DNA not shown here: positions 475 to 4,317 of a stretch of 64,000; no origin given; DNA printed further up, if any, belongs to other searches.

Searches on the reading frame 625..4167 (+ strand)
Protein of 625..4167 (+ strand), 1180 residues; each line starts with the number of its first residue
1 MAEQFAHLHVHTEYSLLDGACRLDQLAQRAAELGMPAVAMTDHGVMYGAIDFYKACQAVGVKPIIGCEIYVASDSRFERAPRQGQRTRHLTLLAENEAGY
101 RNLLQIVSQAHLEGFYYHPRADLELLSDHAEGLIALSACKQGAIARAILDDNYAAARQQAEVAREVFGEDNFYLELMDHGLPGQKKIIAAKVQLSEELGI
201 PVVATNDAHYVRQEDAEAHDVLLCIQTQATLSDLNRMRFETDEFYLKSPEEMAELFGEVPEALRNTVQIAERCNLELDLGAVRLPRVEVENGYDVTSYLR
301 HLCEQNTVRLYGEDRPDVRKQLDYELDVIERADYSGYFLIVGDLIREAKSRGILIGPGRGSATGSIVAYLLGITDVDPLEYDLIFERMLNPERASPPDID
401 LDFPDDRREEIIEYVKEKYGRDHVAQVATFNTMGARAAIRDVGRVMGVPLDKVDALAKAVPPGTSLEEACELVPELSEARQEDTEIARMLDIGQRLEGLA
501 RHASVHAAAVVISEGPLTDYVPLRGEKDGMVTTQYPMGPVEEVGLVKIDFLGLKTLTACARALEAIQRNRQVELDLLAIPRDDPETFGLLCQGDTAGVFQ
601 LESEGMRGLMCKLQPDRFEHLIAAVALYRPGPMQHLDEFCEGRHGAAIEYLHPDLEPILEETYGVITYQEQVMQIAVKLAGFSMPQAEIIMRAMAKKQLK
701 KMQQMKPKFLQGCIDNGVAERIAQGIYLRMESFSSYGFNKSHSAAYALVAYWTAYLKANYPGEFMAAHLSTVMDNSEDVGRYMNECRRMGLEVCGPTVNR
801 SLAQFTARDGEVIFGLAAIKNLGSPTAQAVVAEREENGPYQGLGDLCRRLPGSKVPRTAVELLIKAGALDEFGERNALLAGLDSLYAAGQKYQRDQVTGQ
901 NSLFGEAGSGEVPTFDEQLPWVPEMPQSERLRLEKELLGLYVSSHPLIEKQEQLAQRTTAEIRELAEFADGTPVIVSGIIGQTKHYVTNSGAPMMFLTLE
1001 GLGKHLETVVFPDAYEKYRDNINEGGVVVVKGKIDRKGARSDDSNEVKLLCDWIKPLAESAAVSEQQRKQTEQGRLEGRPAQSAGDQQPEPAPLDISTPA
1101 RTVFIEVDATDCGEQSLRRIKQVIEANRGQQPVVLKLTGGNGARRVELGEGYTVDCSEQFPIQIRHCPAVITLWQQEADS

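Call 25: search_protein_families(library=pfam, proteins=[window:625-4167:+])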
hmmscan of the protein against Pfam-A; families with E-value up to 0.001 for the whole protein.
window:625-4167:+ (1180 aa): 5 families
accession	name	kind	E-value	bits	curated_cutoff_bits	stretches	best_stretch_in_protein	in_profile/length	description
PF07733.18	DNA_pol3_alpha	-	6.5e-96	321.4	23.9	1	297-552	1-260/260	Bacterial DNA polymerase III alpha NTPase domain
PF02811.25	PHP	-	4.3e-60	203.2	26.4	1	7-179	1-164/164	PHP domain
PF17657.6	DNA_pol3_finger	-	1.2e-58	197.6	22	1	555-717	1-166/166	Bacterial DNA polymerase III alpha subunit finger domain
PF14579.12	HHH_6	-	4.4e-25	88.1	25.6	1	790-875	1-86/90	Helix-hairpin-helix motif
PF01336.31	tRNA_anti-codon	-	1.3e-06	28.7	27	1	974-1054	1-72/75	OB-fold nucleic acid binding domain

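Call 81: find_encoding_contigs(protein=window:625-4167:+, flank=10000, max_places=3)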
Protein window:625-4167:+ (1180 aa): no gene with exactly this product is on record in the collection.
